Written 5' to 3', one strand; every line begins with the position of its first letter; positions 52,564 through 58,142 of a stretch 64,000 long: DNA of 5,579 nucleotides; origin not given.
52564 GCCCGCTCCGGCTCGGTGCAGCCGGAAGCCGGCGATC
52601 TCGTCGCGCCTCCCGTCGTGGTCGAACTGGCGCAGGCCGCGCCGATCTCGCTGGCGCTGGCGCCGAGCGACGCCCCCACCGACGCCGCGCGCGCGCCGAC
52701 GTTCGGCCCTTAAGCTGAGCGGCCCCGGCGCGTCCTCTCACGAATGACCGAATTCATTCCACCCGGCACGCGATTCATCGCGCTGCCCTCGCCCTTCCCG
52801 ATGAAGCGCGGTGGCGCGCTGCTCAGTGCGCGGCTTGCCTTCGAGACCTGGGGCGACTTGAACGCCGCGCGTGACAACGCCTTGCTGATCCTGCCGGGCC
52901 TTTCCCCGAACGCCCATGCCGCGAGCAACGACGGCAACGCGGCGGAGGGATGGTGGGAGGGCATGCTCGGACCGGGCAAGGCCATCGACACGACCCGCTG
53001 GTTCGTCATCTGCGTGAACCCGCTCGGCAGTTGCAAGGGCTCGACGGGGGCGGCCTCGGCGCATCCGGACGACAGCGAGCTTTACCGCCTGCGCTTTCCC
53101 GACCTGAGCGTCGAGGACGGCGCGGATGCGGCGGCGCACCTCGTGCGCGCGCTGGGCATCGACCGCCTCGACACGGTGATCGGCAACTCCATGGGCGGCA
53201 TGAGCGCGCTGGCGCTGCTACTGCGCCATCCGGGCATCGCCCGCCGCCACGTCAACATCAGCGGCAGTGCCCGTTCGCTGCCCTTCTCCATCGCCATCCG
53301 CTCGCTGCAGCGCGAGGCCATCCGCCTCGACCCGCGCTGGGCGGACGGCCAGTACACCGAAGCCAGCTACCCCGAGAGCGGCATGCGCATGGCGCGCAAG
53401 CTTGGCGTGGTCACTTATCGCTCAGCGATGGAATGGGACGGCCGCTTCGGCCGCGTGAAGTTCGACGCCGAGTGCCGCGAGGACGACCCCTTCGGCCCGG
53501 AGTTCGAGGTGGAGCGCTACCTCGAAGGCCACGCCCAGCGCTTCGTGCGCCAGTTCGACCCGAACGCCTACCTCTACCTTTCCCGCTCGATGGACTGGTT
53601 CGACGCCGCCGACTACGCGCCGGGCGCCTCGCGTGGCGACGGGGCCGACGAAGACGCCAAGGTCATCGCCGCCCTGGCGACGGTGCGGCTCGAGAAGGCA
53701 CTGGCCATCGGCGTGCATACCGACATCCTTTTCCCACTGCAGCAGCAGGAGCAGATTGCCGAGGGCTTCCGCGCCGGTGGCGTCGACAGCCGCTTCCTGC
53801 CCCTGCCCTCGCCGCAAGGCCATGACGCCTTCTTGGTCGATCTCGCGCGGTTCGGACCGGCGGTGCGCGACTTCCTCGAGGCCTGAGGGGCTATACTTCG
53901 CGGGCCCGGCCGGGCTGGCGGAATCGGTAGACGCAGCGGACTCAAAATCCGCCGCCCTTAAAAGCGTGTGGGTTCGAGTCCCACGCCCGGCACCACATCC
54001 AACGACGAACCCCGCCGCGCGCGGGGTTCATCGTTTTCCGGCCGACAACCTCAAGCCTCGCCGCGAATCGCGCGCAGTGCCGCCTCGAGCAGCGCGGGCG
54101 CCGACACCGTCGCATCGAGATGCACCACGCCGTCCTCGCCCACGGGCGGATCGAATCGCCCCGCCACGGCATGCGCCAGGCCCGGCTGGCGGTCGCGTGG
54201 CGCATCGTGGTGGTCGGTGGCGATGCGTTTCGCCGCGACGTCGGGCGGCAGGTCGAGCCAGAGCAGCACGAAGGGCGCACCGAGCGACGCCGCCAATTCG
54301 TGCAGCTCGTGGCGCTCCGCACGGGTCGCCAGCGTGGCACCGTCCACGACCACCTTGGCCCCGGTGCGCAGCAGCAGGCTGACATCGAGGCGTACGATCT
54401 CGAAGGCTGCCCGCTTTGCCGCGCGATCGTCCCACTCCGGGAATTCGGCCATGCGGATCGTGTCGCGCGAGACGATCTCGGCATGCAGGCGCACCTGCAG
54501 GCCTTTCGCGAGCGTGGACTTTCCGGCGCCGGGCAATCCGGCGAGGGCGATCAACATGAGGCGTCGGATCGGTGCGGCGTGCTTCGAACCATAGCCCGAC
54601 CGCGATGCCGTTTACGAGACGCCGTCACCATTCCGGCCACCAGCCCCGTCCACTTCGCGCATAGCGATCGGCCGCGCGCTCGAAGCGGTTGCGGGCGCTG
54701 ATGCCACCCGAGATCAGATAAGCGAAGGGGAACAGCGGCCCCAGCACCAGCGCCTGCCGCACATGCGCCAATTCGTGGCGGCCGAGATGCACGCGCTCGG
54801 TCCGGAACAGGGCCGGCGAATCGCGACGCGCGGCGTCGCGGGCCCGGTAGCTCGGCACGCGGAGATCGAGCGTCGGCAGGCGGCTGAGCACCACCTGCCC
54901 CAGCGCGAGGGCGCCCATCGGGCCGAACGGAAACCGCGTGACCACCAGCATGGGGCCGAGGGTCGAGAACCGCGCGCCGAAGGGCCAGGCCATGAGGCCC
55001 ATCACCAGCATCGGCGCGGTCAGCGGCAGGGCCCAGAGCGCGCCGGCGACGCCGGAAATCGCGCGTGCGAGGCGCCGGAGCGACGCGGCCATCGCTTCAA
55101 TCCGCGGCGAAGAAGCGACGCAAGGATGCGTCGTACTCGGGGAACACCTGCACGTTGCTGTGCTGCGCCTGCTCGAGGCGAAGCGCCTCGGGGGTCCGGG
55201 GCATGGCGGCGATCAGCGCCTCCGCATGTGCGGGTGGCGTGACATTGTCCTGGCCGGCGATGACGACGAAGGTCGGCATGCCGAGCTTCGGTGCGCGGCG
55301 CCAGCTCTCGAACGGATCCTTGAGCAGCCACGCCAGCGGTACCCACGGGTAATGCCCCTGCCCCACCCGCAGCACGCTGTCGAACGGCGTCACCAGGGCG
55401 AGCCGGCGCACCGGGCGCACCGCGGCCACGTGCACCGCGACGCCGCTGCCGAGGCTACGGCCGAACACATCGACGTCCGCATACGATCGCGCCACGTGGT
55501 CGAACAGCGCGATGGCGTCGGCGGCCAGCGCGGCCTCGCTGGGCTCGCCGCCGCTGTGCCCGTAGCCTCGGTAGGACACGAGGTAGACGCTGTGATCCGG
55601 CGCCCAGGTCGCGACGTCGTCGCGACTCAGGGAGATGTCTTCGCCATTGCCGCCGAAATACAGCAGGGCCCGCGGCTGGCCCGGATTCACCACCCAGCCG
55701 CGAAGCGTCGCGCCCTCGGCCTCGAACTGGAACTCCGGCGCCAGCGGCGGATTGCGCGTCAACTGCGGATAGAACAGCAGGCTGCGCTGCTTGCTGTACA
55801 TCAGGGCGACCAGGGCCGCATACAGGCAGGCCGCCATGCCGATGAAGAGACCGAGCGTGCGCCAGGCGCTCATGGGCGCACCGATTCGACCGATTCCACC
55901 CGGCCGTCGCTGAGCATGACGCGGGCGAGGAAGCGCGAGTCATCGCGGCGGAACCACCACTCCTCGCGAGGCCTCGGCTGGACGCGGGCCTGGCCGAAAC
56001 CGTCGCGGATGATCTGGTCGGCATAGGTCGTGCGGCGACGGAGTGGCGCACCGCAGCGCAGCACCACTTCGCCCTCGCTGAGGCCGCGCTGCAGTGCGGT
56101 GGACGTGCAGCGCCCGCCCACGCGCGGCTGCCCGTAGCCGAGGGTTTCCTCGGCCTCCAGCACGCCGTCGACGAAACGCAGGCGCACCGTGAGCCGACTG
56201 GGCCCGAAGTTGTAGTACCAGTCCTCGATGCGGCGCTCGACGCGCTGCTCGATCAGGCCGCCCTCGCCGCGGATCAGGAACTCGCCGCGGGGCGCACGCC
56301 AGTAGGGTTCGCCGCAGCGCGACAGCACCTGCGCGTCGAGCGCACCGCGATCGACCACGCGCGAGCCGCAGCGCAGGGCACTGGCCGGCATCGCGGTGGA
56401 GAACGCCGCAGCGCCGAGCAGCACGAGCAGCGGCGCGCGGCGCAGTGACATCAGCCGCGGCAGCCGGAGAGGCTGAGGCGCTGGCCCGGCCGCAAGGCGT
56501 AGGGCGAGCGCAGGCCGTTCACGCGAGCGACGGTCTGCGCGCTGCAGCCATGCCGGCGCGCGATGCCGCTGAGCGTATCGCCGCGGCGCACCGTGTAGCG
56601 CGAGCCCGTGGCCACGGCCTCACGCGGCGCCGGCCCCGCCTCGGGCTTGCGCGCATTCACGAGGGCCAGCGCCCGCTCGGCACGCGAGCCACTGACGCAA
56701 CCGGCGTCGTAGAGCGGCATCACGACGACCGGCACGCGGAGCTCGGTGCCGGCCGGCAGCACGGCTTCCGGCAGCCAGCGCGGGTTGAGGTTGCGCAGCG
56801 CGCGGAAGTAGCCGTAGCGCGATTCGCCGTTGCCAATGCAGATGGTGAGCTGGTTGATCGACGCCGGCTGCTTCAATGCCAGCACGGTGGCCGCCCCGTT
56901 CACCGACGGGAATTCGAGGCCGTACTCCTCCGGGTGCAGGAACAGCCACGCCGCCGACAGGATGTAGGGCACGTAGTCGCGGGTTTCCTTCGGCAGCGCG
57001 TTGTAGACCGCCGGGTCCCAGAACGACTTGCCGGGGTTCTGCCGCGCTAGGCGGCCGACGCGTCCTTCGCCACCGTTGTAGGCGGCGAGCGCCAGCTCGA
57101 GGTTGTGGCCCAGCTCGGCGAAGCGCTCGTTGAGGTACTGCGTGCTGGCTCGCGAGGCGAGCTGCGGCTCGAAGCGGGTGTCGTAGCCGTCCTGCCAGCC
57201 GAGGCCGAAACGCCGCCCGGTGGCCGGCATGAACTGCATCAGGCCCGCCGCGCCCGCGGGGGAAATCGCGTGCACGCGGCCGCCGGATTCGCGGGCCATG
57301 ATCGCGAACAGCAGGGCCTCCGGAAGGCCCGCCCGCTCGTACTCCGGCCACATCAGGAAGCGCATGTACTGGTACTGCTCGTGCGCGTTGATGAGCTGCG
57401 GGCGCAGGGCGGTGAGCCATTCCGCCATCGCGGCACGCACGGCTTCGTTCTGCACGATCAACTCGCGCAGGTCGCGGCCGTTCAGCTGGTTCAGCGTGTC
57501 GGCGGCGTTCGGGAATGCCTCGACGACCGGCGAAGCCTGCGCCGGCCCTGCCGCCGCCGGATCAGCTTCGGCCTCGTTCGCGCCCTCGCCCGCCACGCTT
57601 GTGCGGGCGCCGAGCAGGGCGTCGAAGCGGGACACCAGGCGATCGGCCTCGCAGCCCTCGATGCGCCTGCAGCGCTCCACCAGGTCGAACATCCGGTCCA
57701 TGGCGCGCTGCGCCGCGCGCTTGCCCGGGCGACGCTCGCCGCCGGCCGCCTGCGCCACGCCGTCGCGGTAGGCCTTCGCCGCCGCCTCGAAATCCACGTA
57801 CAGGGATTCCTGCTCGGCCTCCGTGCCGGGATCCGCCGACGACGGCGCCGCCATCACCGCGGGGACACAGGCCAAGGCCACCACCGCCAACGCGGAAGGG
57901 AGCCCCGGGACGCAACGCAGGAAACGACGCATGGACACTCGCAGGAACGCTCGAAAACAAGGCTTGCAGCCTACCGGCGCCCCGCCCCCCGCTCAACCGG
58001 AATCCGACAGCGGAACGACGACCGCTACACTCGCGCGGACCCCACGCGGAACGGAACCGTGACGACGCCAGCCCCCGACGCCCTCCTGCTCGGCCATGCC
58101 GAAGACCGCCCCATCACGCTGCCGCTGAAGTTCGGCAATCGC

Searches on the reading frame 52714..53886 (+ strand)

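Call 64: search_protein_families(library=pfam, proteins=[window:52714-53886:+], max_evalue=0.001)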
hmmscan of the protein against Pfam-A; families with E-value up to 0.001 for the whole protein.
window:52714-53886:+ (390 aa): 1 family
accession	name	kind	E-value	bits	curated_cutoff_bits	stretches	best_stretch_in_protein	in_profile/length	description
PF00561.26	Abhydrolase_1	-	4.3e-17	63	25.8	1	56-374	2-242/245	alpha/beta hydrolase fold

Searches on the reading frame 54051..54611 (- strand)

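Call 64: search_protein_families(library=pfam, proteins=[window:54051-54611:-], max_evalue=0.001)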
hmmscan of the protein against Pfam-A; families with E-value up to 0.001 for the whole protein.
window:54051-54611:- (186 aa): 6 families
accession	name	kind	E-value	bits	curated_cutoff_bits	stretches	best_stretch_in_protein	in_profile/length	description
PF13671.12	AAA_33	-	2.1e-18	67.4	27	1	20-132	1-117/143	AAA domain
PF08433.16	KTI12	-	3.4e-08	33.7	22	1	19-156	1-140/271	Chromatin associated protein KTI12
PF13238.12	AAA_18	-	5.9e-08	33.7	29.4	1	21-134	1-112/128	AAA domain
PF06414.18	Zeta_toxin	-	0.00017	21.5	22.3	1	19-84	17-87/199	Zeta toxin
PF01583.26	APS_kinase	-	0.00045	20.7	21.1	1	20-129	4-117/152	Adenylylsulphate kinase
PF13207.12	AAA_17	-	0.00052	20.8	27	0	25-134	2-123/136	AAA domain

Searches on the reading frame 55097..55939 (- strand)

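Call 64: search_protein_families(library=pfam, proteins=[window:55097-55939:-], max_evalue=0.001)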
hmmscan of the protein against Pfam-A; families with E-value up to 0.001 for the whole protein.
window:55097-55939:- (280 aa): 3 families
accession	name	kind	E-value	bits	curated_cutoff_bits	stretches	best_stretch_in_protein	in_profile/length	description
PF12146.15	Hydrolase_4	-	3.9e-10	39.9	27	1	114-186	30-110/239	Serine aminopeptidase, S33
PF00561.26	Abhydrolase_1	-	2e-07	31.4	25.8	0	115-192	27-115/245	alpha/beta hydrolase fold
PF12697.13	Abhydrolase_6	-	0.00032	21.9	26.3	0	113-201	25-109/217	Alpha/beta hydrolase family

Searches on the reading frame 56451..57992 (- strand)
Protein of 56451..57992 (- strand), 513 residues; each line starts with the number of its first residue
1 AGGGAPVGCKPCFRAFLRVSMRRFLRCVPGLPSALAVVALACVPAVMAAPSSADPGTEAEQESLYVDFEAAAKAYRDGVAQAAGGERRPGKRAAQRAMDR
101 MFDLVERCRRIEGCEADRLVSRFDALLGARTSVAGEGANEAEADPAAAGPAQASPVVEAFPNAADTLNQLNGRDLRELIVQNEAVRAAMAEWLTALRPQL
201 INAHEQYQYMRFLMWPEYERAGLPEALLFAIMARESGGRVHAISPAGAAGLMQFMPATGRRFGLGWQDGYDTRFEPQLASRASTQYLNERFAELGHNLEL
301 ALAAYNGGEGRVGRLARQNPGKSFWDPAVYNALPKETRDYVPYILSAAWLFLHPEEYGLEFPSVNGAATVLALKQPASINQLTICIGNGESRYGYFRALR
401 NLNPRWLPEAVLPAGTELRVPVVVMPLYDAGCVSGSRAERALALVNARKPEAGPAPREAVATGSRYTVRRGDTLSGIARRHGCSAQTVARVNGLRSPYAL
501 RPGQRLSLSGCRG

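Call 64: search_protein_families(library=pfam, proteins=[window:56451-57992:-], max_evalue=0.001)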
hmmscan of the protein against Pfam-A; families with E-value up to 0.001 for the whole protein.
window:56451-57992:- (513 aa): 2 families
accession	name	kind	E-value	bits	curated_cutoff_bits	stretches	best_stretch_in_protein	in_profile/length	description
PF01464.25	SLT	-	1.8e-26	92.5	21.3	1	220-325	9-114/117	Transglycosylase SLT domain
PF01476.26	LysM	-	1.3e-15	57.5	20.9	1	466-508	1-42/43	LysM domain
